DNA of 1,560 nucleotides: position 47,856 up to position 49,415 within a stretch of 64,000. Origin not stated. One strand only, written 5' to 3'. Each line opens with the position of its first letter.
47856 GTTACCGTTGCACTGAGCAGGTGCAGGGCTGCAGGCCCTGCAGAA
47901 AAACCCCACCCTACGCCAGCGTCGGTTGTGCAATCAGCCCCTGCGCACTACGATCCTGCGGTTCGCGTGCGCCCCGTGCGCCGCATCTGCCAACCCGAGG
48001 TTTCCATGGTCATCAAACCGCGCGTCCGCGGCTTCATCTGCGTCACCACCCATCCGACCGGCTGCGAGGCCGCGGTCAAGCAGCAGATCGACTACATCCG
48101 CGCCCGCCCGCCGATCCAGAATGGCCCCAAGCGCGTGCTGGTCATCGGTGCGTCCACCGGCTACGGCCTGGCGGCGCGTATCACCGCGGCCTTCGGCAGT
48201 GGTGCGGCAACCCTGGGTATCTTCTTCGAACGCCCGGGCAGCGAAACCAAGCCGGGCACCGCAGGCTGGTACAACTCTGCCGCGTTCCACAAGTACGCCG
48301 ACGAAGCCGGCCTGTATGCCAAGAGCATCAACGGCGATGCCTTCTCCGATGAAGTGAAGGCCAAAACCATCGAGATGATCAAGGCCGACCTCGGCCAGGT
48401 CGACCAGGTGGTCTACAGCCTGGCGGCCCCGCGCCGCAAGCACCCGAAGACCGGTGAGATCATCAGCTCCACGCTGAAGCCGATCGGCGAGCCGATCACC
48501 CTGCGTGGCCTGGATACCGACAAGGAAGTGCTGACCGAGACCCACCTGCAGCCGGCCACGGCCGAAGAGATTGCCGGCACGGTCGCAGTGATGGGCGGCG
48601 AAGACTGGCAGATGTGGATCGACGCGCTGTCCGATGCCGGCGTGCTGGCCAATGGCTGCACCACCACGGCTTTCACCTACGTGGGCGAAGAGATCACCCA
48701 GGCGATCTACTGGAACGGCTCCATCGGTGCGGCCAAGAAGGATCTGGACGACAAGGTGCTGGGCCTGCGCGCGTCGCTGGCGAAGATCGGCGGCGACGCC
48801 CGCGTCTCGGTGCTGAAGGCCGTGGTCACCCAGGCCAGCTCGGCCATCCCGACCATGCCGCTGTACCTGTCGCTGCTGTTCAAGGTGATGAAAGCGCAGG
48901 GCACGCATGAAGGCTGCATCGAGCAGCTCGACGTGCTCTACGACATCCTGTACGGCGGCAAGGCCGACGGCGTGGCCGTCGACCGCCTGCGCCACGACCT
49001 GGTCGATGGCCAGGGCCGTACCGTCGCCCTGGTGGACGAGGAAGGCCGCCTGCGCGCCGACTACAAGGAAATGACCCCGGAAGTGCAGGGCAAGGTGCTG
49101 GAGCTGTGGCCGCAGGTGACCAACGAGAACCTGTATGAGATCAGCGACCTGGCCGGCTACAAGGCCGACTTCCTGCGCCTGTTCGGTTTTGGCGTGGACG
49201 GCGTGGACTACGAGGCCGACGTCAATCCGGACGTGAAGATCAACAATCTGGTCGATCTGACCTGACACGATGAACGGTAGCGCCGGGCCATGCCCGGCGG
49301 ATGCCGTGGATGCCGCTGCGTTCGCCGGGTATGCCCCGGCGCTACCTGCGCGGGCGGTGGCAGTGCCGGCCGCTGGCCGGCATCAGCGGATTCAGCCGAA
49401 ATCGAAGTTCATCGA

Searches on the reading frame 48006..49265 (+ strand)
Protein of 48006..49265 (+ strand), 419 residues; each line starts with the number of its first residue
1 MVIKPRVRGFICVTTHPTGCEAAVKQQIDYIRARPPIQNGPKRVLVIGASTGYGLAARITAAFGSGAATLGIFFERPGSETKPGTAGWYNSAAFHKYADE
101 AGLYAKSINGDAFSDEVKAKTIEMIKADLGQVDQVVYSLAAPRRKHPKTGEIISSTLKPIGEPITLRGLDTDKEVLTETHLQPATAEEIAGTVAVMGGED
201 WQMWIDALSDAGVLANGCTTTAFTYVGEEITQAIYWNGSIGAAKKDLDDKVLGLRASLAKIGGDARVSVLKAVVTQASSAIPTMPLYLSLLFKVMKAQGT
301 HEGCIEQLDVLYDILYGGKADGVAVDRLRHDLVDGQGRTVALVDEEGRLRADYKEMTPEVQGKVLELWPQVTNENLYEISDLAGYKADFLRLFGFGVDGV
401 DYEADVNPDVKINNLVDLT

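Call 55: find_homologous_proteins(query=window:48006-49265:+, max_evalue=1e-100)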
Query window:48006-49265:+ (419 aa): 7973 proteins with E <= 1e-100 among 8000 candidates; the best 120 are listed.
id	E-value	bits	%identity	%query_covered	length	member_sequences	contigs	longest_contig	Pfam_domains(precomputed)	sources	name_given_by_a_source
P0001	3.3e-265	897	95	100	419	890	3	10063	PF12241.15,PF07055.19,PF12242.15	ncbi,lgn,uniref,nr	ncbi:enoyl-ACP reductase FabV [Stenotrophomonas maltophilia]|uniref:enoyl-ACP reductase FabV n=1 Tax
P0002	3.2e-254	861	86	100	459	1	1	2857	PF12241.15,PF07055.19,PF12242.15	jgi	-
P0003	6.4e-251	850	89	100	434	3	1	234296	PF12241.15,PF07055.19,PF12242.15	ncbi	ncbi:enoyl-ACP reductase FabV [Stenotrophomonas tumulicola]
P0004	5.4e-247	837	91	100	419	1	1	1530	PF12241.15,PF07055.19,PF12242.15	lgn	-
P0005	7.5e-247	837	88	100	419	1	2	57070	PF12241.15,PF07055.19,PF12242.15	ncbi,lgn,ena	-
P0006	5.8e-246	834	88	100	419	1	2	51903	PF12241.15,PF07055.19,PF12242.15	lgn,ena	-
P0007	1.1e-244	830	87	100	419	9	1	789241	PF12241.15,PF07055.19,PF12242.15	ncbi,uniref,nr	ncbi:enoyl-ACP reductase FabV [Stenotrophomonas sp. CFBP 13718]|uniref:enoyl-ACP reductase FabV n=1 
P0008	1.6e-244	829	88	100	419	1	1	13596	PF12241.15,PF07055.19,PF12242.15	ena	-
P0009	9.3e-243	823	87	100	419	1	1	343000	PF12241.15,PF07055.19,PF12242.15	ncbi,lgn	ncbi:enoyl-ACP reductase FabV [Xanthomonas sp. 60]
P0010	1.1e-242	823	88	100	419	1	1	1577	PF12241.15,PF07055.19,PF12242.15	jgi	-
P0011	1.2e-242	823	87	100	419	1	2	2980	PF12241.15,PF07055.19,PF12242.15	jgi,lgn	-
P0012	4.7e-242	821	87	100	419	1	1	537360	PF12241.15,PF07055.19,PF12242.15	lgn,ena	-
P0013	6.4e-242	821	86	100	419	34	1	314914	PF12241.15,PF07055.19,PF12242.15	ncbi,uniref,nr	ncbi:trans-2-enoyl-CoA reductase family protein [Stenotrophomonas sp. Sa5BUN4]|uniref:Enoyl-[acyl-ca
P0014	6.9e-242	821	87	100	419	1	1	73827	PF12241.15,PF07055.19,PF12242.15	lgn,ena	-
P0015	9.5e-242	820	87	100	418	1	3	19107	PF12241.15,PF07055.19,PF12242.15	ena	-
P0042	6.0e-238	808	85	100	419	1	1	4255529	PF12241.15,PF07055.19,PF12242.15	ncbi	ncbi:enoyl-ACP reductase FabV [Stenotrophomonas rhizophila]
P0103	2.4e-235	799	85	100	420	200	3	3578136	PF12241.15,PF07055.19,PF12242.15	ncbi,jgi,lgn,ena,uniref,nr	ncbi:trans-2-enoyl-CoA reductase [Stenotrophomonas daejeonensis]|uniref:Enoyl-[acyl-carrier-protein]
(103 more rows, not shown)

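Call 56: find_encoding_contigs(protein=P0003, flank=3000, max_places=2)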
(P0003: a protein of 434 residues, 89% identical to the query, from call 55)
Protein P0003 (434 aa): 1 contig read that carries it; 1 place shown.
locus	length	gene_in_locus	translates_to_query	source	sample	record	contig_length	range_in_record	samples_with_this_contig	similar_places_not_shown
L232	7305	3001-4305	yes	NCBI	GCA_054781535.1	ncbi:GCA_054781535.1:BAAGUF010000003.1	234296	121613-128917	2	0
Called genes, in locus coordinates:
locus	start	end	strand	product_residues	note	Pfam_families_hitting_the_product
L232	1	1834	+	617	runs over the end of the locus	PF13721:SecD-TM1, PF07549:Sec_GG, PF21760:SecD_1st, PF22599:SecDF_P1_head, PF00873:ACR_tran, PF02355:SecD_SecF_C, PF03176:MMPL (weak)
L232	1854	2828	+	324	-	PF07549:Sec_GG, PF02355:SecD_SecF_C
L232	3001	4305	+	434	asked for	PF12242:Eno-Rase_NADH_b, PF12241:Enoyl_reductase, PF07055:Eno-Rase_FAD_bd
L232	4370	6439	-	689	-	PF00990:GGDEF, PF00563:EAL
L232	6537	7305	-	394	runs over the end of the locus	PF00890:FAD_binding_2, PF01494:FAD_binding_3 (faint), PF03486:HI0933_like, PF07992:Pyr_redox_2 (faint), PF12831:FAD_oxidored (weak), PF01266:DAO (weak), PF13738:Pyr_redox_3 (weak), PF22780:HI0933_like_1st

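Call 57: find_encoding_contigs(protein=P0042, flank=3000, max_places=2)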
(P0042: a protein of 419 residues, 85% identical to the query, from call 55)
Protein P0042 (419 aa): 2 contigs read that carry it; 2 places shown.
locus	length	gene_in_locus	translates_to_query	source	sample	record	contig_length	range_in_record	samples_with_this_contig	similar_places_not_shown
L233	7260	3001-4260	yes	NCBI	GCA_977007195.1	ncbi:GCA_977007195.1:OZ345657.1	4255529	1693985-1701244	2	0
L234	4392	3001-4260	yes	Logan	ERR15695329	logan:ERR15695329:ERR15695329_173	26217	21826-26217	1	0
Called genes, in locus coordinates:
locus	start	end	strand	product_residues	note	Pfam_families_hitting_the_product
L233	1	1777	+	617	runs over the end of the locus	PF13721:SecD-TM1, PF07549:Sec_GG (weak), PF21760:SecD_1st, PF22599:SecDF_P1_head, PF00873:ACR_tran, PF02355:SecD_SecF_C, PF03176:MMPL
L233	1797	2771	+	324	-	PF07549:Sec_GG, PF02355:SecD_SecF_C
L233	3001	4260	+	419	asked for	PF12242:Eno-Rase_NADH_b, PF12241:Enoyl_reductase, PF07055:Eno-Rase_FAD_bd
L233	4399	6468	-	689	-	PF13426:PAS_9 (weak), PF00990:GGDEF, PF00563:EAL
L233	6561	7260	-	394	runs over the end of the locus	PF00070:Pyr_redox (faint), PF00890:FAD_binding_2, PF01494:FAD_binding_3 (faint), PF03486:HI0933_like, PF12831:FAD_oxidored (weak), PF01266:DAO (weak), PF13738:Pyr_redox_3 (weak), PF22780:HI0933_like_1st, +1 more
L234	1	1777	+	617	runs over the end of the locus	PF13721:SecD-TM1, PF07549:Sec_GG (weak), PF21760:SecD_1st, PF22599:SecDF_P1_head, PF00873:ACR_tran, PF02355:SecD_SecF_C, PF03176:MMPL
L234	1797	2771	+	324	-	PF07549:Sec_GG, PF02355:SecD_SecF_C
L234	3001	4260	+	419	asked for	PF12242:Eno-Rase_NADH_b, PF12241:Enoyl_reductase, PF07055:Eno-Rase_FAD_bd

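Call 58: find_encoding_contigs(protein=P0103, flank=3000, max_places=2)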
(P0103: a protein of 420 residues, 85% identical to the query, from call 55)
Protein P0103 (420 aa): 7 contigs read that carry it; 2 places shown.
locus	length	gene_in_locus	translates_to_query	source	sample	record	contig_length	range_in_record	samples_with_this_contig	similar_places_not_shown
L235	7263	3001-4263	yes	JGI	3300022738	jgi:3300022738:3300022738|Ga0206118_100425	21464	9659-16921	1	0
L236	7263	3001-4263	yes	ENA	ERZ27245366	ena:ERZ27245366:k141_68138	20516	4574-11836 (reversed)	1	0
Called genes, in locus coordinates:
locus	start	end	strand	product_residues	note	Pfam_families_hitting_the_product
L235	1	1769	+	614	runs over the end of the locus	PF13721:SecD-TM1, PF21760:SecD_1st, PF22599:SecDF_P1_head, PF00873:ACR_tran (weak), PF02355:SecD_SecF_C, PF03176:MMPL (weak)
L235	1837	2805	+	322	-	PF07549:Sec_GG (weak), PF02355:SecD_SecF_C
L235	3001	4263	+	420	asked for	PF12242:Eno-Rase_NADH_b, PF12241:Enoyl_reductase, PF07055:Eno-Rase_FAD_bd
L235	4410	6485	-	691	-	PF13426:PAS_9 (weak), PF00990:GGDEF, PF00563:EAL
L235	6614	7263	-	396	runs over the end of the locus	PF00890:FAD_binding_2, PF01494:FAD_binding_3 (faint), PF03486:HI0933_like, PF07992:Pyr_redox_2 (weak), PF13738:Pyr_redox_3 (faint), PF01266:DAO (weak), PF22780:HI0933_like_1st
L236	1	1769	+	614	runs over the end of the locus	PF13721:SecD-TM1, PF21760:SecD_1st, PF22599:SecDF_P1_head, PF00873:ACR_tran (weak), PF02355:SecD_SecF_C, PF03176:MMPL (weak)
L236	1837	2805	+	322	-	PF07549:Sec_GG (weak), PF02355:SecD_SecF_C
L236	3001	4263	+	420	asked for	PF12242:Eno-Rase_NADH_b, PF12241:Enoyl_reductase, PF07055:Eno-Rase_FAD_bd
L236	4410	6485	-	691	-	PF13426:PAS_9 (weak), PF00990:GGDEF, PF00563:EAL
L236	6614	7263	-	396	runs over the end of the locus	PF00890:FAD_binding_2, PF01494:FAD_binding_3 (faint), PF03486:HI0933_like, PF07992:Pyr_redox_2 (weak), PF13738:Pyr_redox_3 (faint), PF01266:DAO (weak), PF22780:HI0933_like_1st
